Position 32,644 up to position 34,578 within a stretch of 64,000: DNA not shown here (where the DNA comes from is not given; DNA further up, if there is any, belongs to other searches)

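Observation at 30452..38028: Divergent UbiD / Mo-hydroxylase and ThDP-enzyme / UbiD cluster with none of the usual partner genes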

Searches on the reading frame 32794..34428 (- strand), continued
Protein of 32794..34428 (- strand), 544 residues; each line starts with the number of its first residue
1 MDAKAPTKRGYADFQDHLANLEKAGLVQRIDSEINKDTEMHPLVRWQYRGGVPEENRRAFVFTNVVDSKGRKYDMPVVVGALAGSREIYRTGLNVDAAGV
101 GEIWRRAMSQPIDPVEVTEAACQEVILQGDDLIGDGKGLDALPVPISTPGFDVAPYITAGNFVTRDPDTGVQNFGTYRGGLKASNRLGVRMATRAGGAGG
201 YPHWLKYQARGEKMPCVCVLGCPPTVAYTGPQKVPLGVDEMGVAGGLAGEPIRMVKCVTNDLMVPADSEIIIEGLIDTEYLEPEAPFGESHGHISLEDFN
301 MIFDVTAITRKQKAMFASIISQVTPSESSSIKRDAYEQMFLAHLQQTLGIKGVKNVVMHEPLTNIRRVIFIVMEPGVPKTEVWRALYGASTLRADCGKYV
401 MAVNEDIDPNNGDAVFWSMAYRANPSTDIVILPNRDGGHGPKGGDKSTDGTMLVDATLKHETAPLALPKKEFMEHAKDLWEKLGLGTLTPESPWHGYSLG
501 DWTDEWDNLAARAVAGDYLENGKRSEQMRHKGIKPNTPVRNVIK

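Call 28: search_dna_similar(query=window:32794-34428:-, collection=plasmids, mode=protein, max_rows=40)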
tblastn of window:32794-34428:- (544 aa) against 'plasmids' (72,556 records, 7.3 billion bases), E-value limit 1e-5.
Records with a match: 429; places in all: 472; records where one place covers at least 80% of the query: 111.
Best place of each record, by identity: 60-80% 3; <60% 426.
By first word of the organism name: Sinorhizobium 129; Agrobacterium 24; Paracoccus 19; Ensifer 19; Pantoea 16; Rhizobium 12; Streptomyces 12; Paraburkholderia 11; Escherichia 11; Rahnella 11; and 61 more.
By predicted mobility (MOB-suite, as given by PLSDB): non-mobilizable 247; conjugative 99; mobilizable 83.
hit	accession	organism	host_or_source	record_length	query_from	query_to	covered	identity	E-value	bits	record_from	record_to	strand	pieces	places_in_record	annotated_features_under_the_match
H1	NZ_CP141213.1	Sinorhizobium meliloti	alfalfa,Isolate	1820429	4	544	99%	60.3%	0e+0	671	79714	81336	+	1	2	none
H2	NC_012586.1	Sinorhizobium fredii NGR234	-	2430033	8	544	99%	60.0%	0e+0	665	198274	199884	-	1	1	record has no annotation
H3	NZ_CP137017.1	Sinorhizobium fredii GR64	Phaseolus vulgaris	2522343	8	544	99%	60.0%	0e+0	664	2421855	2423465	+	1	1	record has no annotation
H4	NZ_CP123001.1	Neorhizobium petrolearium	single cell,petroleum contaminated soil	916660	8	542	98%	60.2%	0e+0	663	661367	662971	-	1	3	UbiD family decarboxylase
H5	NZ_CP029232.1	Sinorhizobium fredii CCBAU 45436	Glycine max,cell culture,plant root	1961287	8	544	99%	59.8%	0e+0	664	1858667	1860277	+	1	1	record has no annotation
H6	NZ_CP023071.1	Sinorhizobium fredii CCBAU 83666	G.max,nodule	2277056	8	544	99%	59.8%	0e+0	662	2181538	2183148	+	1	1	record has no annotation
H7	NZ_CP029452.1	Sinorhizobium fredii CCBAU 25509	Glycine soja,cell culture,plant root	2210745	8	544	99%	59.8%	0e+0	662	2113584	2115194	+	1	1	record has no annotation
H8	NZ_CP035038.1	Sinorhizobium fredii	single cell,soil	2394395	8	544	99%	59.8%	0e+0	662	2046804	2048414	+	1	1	none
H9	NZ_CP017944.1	Phyllobacterium zundukense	Oxytropis triphylla,cell culture,root ...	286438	13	544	95%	59.6%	2e-175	664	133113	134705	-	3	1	none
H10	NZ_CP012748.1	Paraburkholderia caribensis MBA4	soil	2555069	7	529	96%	52.7%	3e-180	570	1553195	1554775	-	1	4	none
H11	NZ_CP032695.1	Rhizobium jaguaris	Calliandra grandiflora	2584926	13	440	79%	62.4%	5e-175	555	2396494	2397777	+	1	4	none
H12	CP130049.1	Sinorhizobium meliloti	Medicago,Cell culture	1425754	3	457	84%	28.6%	1e-28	128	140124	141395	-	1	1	UbiD family decarboxylase | hutC: histidine utilization repressor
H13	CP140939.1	Sinorhizobium meliloti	Medicago lupulina,whole organism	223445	3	457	84%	28.4%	2e-28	128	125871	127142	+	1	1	UbiD family decarboxylase | hutC: histidine utilization repressor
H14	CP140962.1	Sinorhizobium meliloti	Medicago lupulina,whole organism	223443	3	457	84%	28.4%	2e-28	128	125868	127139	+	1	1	UbiD family decarboxylase | hutC: histidine utilization repressor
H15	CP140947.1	Sinorhizobium meliloti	Medicago lupulina,whole organism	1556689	3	457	84%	28.4%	2e-28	128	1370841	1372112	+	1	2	UbiD family decarboxylase | hutC: histidine utilization repressor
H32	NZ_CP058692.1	Paracoccus pantotrophus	pure culture,sewage sludge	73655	12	457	82%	28.1%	3e-30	133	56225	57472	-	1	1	UbiD family decarboxylase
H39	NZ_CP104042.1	Rhizobium sp. WSM4643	Pisum sativum,Cell culture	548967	7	486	88%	25.6%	5e-23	111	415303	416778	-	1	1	UbiD family decarboxylase | UbiX family flavin prenyltransferase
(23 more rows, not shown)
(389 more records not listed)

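Call 29: get_annotated_region(hit=H4, flank=12000)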
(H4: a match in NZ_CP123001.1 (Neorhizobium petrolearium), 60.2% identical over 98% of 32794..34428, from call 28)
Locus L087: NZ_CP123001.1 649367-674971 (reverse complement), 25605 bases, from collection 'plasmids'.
description: Neorhizobium petrolearium strain OS53 plasmid unnamed1, complete sequence
organism: Neorhizobium petrolearium (NCBI taxid 515361)
taxonomy: Bacteria; Pseudomonadota; Alphaproteobacteria; Hyphomicrobiales; Rhizobiaceae; Neorhizobium; Neorhizobium petrolearium
host: -; source: single cell,petroleum contaminated soil; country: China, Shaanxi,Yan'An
typing (MOB-suite, as given by PLSDB): non-mobilizable
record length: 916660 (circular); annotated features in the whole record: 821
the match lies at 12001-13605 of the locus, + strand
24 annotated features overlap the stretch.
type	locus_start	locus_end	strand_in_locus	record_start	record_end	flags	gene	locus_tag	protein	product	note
CDS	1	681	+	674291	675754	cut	-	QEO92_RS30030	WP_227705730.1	sulfatase-like hydrolase/transferase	-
CDS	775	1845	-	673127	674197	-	modC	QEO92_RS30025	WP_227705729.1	molybdenum ABC transporter ATP-binding protein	GO:0015689 - molybdate ion transport [Evidence IEA]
CDS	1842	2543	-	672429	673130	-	modB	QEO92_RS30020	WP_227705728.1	molybdate ABC transporter permease subunit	GO:0015689 - molybdate ion transport [Evidence IEA]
CDS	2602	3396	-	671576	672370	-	modA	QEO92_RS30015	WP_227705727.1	molybdate ABC transporter substrate-binding protein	GO:0015689 - molybdate ion transport [Evidence IEA]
CDS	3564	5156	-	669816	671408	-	ggt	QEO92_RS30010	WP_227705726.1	gamma-glutamyltransferase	GO:0006750 - glutathione biosynthetic process [Evidence IEA]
CDS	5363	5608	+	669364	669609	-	-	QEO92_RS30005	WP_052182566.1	hypothetical protein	-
CDS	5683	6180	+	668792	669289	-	-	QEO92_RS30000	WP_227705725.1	MarR family transcriptional regulator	-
CDS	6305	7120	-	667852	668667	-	-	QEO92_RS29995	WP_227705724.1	xanthine dehydrogenase family protein subunit M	-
CDS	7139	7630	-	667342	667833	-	-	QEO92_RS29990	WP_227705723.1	(2Fe-2S)-binding protein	-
CDS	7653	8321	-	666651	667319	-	-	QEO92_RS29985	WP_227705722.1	carbon monoxide dehydrogenase subunit G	-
CDS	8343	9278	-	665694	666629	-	-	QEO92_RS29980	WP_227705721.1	ABC transporter substrate-binding protein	-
CDS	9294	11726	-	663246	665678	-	-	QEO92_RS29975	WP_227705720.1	xanthine dehydrogenase family protein molybdopterin-binding subunit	-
CDS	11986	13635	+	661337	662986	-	-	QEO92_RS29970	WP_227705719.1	UbiD family decarboxylase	-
CDS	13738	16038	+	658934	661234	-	-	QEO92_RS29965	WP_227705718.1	xanthine dehydrogenase family protein molybdopterin-binding subunit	-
CDS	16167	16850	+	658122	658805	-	-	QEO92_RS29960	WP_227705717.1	GntR family transcriptional regulator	-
CDS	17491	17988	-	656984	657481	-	-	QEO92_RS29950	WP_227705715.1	TIGR02444 family protein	-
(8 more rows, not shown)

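Call 30: get_annotated_region(hit=H1, flank=12000)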
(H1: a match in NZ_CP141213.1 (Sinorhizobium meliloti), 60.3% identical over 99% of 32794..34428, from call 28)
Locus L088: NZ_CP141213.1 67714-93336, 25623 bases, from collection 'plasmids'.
description: Sinorhizobium meliloti strain LMB1 plasmid pA, complete sequence
organism: Sinorhizobium meliloti (NCBI taxid 382)
taxonomy: Bacteria; Pseudomonadota; Alphaproteobacteria; Hyphomicrobiales; Rhizobiaceae; Sinorhizobium; Sinorhizobium meliloti
host: -; source: alfalfa,Isolate; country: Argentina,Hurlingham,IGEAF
typing (MOB-suite, as given by PLSDB): conjugative; relaxase MOBQ; mating-pair formation MPF_T
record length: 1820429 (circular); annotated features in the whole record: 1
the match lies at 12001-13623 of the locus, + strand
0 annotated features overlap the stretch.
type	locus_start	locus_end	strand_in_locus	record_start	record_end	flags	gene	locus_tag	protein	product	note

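Call 37: get_annotated_region(hit=H32, flank=10000)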
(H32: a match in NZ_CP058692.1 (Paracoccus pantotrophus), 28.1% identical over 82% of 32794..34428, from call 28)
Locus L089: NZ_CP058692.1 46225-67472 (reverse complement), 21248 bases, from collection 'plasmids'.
description: Paracoccus pantotrophus strain ACCC10489 plasmid unnamed2, complete sequence
organism: Paracoccus pantotrophus (NCBI taxid 82367)
taxonomy: Bacteria; Pseudomonadota; Alphaproteobacteria; Rhodobacterales; Paracoccaceae; Paracoccus; Paracoccus pantotrophus
host: -; source: pure culture,sewage sludge; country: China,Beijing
typing (MOB-suite, as given by PLSDB): mobilizable; replicon rep_cluster_579; relaxase MOBP
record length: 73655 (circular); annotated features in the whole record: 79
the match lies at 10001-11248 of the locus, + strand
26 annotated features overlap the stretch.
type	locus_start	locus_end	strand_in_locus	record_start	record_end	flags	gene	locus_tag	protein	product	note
CDS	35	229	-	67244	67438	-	-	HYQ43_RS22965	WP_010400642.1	hypothetical protein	-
CDS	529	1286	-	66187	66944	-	-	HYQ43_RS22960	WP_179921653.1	IS5-like element IS1248A family transposase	GO:0006313 - DNA transposition [Evidence IEA]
CDS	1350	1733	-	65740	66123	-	-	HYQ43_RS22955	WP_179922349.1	RidA family protein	-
CDS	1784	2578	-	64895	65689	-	-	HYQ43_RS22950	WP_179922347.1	ABC transporter permease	GO:0055085 - transmembrane transport [Evidence IEA]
CDS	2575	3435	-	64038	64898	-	-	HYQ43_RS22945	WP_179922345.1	ABC transporter permease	GO:0055085 - transmembrane transport [Evidence IEA]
CDS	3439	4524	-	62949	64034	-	-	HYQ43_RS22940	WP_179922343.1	ABC transporter ATP-binding protein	-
CDS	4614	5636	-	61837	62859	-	-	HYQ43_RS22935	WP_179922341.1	ABC transporter substrate-binding protein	-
CDS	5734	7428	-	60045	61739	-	-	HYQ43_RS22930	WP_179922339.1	thiamine pyrophosphate-binding protein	-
CDS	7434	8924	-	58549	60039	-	-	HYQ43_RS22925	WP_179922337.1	aldehyde dehydrogenase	-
CDS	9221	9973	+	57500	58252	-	hutC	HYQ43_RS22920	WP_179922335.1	histidine utilization repressor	GO:0006355 - regulation of DNA-templated transcription [Evidence IEA]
CDS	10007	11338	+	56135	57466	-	-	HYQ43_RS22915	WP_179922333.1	UbiD family decarboxylase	-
CDS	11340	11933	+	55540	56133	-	-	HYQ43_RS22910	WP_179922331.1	UbiX family flavin prenyltransferase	-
CDS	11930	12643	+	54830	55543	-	-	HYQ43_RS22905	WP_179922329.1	aspartate/glutamate racemase family protein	-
CDS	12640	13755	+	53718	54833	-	-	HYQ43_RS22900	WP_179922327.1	FAD-dependent oxidoreductase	-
CDS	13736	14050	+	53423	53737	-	-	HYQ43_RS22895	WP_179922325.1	(2Fe-2S)-binding protein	-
CDS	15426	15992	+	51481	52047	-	-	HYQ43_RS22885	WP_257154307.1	TIGR02444 family protein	-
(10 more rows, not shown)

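Call 38: get_annotated_region(hit=H10, flank=12000)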
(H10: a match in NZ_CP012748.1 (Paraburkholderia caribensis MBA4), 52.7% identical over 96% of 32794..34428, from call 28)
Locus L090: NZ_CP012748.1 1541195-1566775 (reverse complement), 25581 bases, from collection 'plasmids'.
description: Paraburkholderia caribensis MBA4 plasmid unnamed, complete sequence
organism: Paraburkholderia caribensis MBA4 (NCBI taxid 1323664)
taxonomy: Bacteria; Pseudomonadota; Betaproteobacteria; Burkholderiales; Burkholderiaceae; Paraburkholderia; Paraburkholderia caribensis; Paraburkholderia caribensis MBA4
host: -; source: soil; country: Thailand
typing (MOB-suite, as given by PLSDB): non-mobilizable
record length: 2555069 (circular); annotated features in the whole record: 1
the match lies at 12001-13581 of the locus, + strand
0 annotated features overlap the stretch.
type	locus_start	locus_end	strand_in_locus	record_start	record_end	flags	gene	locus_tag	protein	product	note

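Call 43: search_protein_families(library=pfam, proteins=[L090:2644-4944:+, L090:5063-5779:-, L090:6290-7834:+, L090:7914-8495:-, L090:8652-9797:+, L090:13695-14936:+, L090:15002-15592:-, L090:16638-17630:-, L090:23527-24900:+, L090:1380-2390:-], max_evalue=0.001)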
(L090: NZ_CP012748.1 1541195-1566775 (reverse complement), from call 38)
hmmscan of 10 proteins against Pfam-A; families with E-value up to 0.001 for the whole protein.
L090:2644-4944:+ (766 aa): 2 families
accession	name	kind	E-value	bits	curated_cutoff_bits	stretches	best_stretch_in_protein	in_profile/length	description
PF00912.28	Transgly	-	3.3e-61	206.2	27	1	123-298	2-177/178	Transglycosylase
PF00905.27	Transpeptidase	-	1.4e-31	110.2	22.1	1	451-683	2-247/299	Penicillin binding protein transpeptidase domain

L090:5063-5779:- (238 aa): 0 families

L090:6290-7834:+ (514 aa): 4 families
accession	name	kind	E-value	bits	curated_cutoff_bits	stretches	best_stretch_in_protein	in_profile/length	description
PF01406.26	tRNA-synt_1e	-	8.7e-88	295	27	1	62-372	2-299/301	tRNA synthetases class I (C) catalytic domain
PF23493.1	CysS_C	-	2.5e-07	31.1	23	1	454-499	3-48/51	Cysteinyl-tRNA ligase anticodon binding domain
PF09334.17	tRNA-synt_1g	-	9.8e-07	28.3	20.1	0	81-205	12-127/391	tRNA synthetases class I (M)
PF01921.24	tRNA-synt_1f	-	0.00072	19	27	0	82-119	35-72/360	tRNA synthetases class I (K)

L090:7914-8495:- (193 aa): 2 families
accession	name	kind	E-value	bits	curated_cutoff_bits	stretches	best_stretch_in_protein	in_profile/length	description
PF04972.22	BON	-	9.1e-19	68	27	1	124-191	1-68/69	BON domain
PF21937.1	Yop-YscD_ppl_2nd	-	0.00028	20.9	27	1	134-189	9-65/67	YscD/CdsD-like Bon-like domain 2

L090:8652-9797:+ (381 aa): 2 families
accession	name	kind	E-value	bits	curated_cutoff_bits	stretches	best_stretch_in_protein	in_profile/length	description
PF13609.12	Porin_4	-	1.2e-48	167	27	1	8-350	4-308/310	Gram-negative porin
PF00267.27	Porin_1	-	2e-15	57.5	23.7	1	50-347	22-311/337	Gram-negative porin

L090:13695-14936:+ (413 aa): 1 family
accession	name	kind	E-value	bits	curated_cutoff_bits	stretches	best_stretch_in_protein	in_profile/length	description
PF13609.12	Porin_4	-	2.5e-43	149.5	27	1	72-385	1-308/310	Gram-negative porin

L090:15002-15592:- (196 aa): 0 families

L090:16638-17630:- (330 aa): 3 families
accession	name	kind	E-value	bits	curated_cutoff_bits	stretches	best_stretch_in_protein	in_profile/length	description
PF09084.16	NMT1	-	1.3e-44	153.1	20.5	1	42-254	3-216/216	NMT1/THI5 like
PF16868.10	NMT1_3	-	2.8e-07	30.9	27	1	58-212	29-194/289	NMT1-like family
PF12974.12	Phosphonate-bd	-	1.4e-05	25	27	1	74-200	43-177/242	ABC transporter, phosphonate, periplasmic substrate-binding protein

L090:23527-24900:+ (457 aa): 2 families
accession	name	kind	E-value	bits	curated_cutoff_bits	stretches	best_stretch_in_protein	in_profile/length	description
PF07690.21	MFS_1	-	1e-38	133.6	33.4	2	73-292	31-229/347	Major Facilitator Superfamily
PF00083.30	Sugar_tr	-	1.6e-34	120.1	22.3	1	73-455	40-447/452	Sugar (and other) transporter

L090:1380-2390:- (336 aa): 1 family
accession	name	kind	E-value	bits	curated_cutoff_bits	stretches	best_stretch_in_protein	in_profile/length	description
PF00199.24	Catalase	-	7.8e-22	78.3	25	1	58-328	45-332/383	Catalase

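Call 44: get_annotated_region(hit=H39, flank=10000)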
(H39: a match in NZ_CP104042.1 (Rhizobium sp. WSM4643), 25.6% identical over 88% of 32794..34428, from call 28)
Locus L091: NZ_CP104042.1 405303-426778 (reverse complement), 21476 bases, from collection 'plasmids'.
description: Rhizobium sp. WSM4643 plasmid pWSM4643_2, complete sequence
organism: Rhizobium sp. WSM4643 (NCBI taxid 3138253)
taxonomy: Bacteria; Pseudomonadota; Alphaproteobacteria; Hyphomicrobiales; Rhizobiaceae; Rhizobium; Rhizobium sp. WSM4643
host: -; source: Pisum sativum,Cell culture; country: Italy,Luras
typing (MOB-suite, as given by PLSDB): non-mobilizable
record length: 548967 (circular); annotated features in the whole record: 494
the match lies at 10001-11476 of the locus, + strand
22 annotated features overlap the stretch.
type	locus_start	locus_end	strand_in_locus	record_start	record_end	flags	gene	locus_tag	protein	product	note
CDS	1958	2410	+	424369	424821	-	-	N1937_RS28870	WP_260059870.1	SMC-Scp complex subunit ScpB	GO:0051304 - chromosome separation [Evidence IEA]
CDS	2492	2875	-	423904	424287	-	-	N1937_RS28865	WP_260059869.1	VOC family protein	-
CDS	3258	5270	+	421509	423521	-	-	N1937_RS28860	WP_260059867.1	methyl-accepting chemotaxis protein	GO:0007165 - signal transduction [Evidence IEA]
CDS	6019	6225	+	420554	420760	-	-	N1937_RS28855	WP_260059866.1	hypothetical protein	-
CDS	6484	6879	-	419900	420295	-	-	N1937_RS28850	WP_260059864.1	hypothetical protein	-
CDS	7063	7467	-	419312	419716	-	-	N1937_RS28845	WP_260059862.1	hypothetical protein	-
CDS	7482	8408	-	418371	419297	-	-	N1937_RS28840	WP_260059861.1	U32 family peptidase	GO:0006744 - ubiquinone biosynthetic process [Evidence IEA]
CDS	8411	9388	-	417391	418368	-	-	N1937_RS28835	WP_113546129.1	peptidase U32 family protein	-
CDS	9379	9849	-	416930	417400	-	-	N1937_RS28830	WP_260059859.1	SCP2 sterol-binding domain-containing protein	-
CDS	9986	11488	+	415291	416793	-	-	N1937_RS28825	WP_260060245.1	UbiD family decarboxylase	-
CDS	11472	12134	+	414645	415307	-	-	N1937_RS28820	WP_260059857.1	UbiX family flavin prenyltransferase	-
CDS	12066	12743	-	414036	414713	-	-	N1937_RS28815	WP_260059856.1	NnrU family protein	-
CDS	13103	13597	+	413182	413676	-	-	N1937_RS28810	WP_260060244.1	iron transporter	-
CDS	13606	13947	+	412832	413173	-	-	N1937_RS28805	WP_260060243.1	cupredoxin domain-containing protein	-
CDS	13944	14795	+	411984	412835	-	-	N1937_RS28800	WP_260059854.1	FTR1 family protein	GO:0034755 - iron ion transmembrane transport [Evidence IEA]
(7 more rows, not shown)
